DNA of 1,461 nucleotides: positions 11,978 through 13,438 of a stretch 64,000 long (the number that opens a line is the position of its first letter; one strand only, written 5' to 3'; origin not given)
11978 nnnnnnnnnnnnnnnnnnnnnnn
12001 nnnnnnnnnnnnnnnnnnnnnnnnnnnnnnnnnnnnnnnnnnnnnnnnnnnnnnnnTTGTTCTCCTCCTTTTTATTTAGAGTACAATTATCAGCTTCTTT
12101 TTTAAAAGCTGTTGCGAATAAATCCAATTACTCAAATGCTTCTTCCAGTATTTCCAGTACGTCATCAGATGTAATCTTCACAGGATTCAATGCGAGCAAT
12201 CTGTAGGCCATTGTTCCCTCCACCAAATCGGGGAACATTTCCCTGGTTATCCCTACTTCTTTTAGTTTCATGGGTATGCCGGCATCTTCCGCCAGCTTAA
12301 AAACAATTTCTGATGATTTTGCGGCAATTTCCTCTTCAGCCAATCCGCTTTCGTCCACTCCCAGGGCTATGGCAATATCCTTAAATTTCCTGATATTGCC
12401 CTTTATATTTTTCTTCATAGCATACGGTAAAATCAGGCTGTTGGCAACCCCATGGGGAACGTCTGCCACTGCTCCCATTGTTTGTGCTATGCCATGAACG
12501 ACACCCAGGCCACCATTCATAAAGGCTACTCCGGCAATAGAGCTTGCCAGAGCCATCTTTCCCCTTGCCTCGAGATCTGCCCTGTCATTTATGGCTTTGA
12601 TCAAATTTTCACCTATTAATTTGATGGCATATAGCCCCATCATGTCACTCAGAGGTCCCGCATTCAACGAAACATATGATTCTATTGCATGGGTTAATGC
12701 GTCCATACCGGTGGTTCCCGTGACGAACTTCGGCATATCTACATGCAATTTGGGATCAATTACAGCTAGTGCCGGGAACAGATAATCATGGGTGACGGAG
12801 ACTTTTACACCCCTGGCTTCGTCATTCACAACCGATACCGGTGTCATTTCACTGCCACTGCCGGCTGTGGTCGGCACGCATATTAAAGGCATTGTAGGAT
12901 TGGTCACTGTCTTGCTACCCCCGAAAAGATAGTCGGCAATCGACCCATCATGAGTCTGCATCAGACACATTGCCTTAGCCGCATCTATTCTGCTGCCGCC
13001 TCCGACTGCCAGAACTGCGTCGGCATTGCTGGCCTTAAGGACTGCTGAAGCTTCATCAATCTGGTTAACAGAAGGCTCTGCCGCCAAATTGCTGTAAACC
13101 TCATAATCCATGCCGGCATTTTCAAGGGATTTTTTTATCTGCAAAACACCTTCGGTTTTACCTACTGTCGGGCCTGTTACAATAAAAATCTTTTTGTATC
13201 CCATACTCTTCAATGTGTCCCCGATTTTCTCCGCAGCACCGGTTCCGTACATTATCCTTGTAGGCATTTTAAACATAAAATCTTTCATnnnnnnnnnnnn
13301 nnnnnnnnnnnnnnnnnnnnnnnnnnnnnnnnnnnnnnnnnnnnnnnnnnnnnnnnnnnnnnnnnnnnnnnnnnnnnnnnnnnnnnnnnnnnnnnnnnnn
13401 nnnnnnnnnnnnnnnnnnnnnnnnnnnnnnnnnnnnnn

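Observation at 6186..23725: About 16 kb, 15-gene catabolic block under a near-consensus sigma-54 promoter and a PAS-type enhancer-binding protein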

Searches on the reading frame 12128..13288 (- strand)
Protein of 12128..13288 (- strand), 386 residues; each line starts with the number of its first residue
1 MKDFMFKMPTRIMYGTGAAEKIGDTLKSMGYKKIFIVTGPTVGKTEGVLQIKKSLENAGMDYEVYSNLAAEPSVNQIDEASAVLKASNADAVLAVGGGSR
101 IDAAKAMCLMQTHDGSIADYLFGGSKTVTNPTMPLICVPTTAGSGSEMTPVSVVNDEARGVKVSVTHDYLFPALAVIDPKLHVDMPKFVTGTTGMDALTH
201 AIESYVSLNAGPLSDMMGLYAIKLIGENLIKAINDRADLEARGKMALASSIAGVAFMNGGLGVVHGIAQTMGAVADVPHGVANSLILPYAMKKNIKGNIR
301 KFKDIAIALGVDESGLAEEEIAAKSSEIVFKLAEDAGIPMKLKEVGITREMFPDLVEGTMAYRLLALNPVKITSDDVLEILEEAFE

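Call 4: search_protein_families(library=pfam, proteins=[window:12128-13288:-])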
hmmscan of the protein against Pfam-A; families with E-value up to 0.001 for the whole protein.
window:12128-13288:- (386 aa): 3 families
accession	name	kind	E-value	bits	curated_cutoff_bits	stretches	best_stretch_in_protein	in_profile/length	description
PF25137.1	ADH_Fe_C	-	3.2e-55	187.3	27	1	192-385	3-194/194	Fe-containing alcohol dehydrogenase family, C-terminal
PF00465.25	Fe-ADH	-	9e-52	175.5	31.3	1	9-179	1-168/168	Iron-containing alcohol dehydrogenase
PF13685.12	Fe-ADH_2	-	5.3e-12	46.4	28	1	15-107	3-93/149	Iron-containing alcohol dehydrogenase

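Call 6: search_protein_families(library=ncbifam, proteins=[window:12128-13288:-], max_evalue=0.00001)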
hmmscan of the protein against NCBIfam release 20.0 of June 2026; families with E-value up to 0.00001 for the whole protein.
window:12128-13288:- (386 aa): 18 families
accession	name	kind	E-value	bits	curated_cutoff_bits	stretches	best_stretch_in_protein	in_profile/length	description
NF041833.1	Fe_ADH_ErcA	equivalog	5e-96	322.1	550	1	11-385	10-382/382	alcohol dehydrogenase-like regulatory protein ErcA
TIGR02638.1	lactal_redase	equivalog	5.1e-95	318.5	523.15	1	5-380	3-378/379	lactaldehyde reductase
NF053866.1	CholDhdGbsBBac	equivalog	1.7e-89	300.2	550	1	5-385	11-391/392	choline dehydrogenase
NF007911.0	PRK10624.1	equivalog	2.7e-89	299.8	537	1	13-384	12-381/382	lactaldehyde reductase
NF050025.1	SulfAcetaldRedSarD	equivalog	3e-82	276.5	700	1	4-385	3-385/385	sulfoacetaldehyde reductase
NF010378.0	PRK13805.1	equivalog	1.4e-74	251.5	951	1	5-357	458-832/872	bifunctional acetaldehyde-CoA/alcohol dehydrogenase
NF007363.0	PRK09860.1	equivalog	1.5e-74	251.4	581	1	5-383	5-381/383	L-threonine dehydrogenase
NF058672.1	4HyButDHCUPNE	equivalog_domain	1.5e-69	235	500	1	10-384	8-377/378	4-hydroxybutyrate dehydrogenase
NF011998.0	PRK15454.1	equivalog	2e-67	227.7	556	1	6-380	24-390/395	ethanolamine utilization ethanol dehydrogenase EutG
TIGR03405.1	Phn_Fe-ADH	equivalog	7.3e-56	189.5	423.7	1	7-298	2-292/355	iron-containing alcohol dehydrogenase PsrA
TIGR04266.1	NDMA_methanol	equivalog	6e-52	176.8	625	1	8-345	15-354/420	NDMA-dependent methanol dehydrogenase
NF011717.0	PRK15138.1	equivalog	5.4e-25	88.3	645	1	1-367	1-368/387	alcohol dehydrogenase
NF041822.1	daptide_DH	equivalog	4e-17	62.1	300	1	34-245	3-212/363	daptide-type RiPP biosynthesis dehydogenase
NF006941.0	PRK09423.1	subfamily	4.9e-15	55.2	336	1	5-109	4-105/367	glycerol dehydrogenase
NF002022.0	PRK00843.1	equivalog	9.1e-12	44.6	413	1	5-108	7-107/350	NAD(P)-dependent glycerol-1-phosphate dehydrogenase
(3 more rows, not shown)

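Call 42: search_solved_structures(query=window:12128-13288:-, max_evalue=1e-50)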
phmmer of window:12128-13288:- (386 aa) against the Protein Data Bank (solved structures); distinct sequences matched with E-value up to 1e-50: 13.
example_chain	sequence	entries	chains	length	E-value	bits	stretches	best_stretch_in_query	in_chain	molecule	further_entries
8zrl_A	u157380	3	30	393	4.8e-75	255.8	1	5-384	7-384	NAD-dependent methanol dehydrogenase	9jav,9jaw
4fr2_A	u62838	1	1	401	2.2e-72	247.1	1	4-386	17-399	1,3-propanediol dehydrogenase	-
8zwd_B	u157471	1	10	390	3.2e-72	246.6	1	6-384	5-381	NAD(P)-dependent methanol dehydrogenase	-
3owo_A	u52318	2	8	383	6.2e-69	235.7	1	6-381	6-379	Alcohol dehydrogenase 2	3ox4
3bfj_A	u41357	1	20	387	4.7e-68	232.9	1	4-385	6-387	1,3-propanediol oxidoreductase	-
1rrm_A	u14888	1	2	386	2.8e-66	227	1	13-386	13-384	Lactaldehyde reductase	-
2bi4_A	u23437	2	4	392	7.4e-66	225.6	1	13-383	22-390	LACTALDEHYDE REDUCTASE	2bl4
7qlq_AAA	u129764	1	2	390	1.8e-65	224.3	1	13-384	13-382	Lactaldehyde reductase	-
7qlg_AAA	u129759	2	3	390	2.3e-65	224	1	13-384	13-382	Lactaldehyde reductase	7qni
7qls_AAA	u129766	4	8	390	2.7e-65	223.8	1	13-384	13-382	Lactaldehyde reductase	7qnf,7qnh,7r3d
5br4_A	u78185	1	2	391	3.2e-65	223.5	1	13-384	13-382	Lactaldehyde reductase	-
7qnj_AAA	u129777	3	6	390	4.8e-65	222.9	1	13-384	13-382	Lactaldehyde reductase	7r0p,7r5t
9ldl_C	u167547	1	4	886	9.1e-59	202.3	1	5-385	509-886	Aldehyde dehydrogenase family protein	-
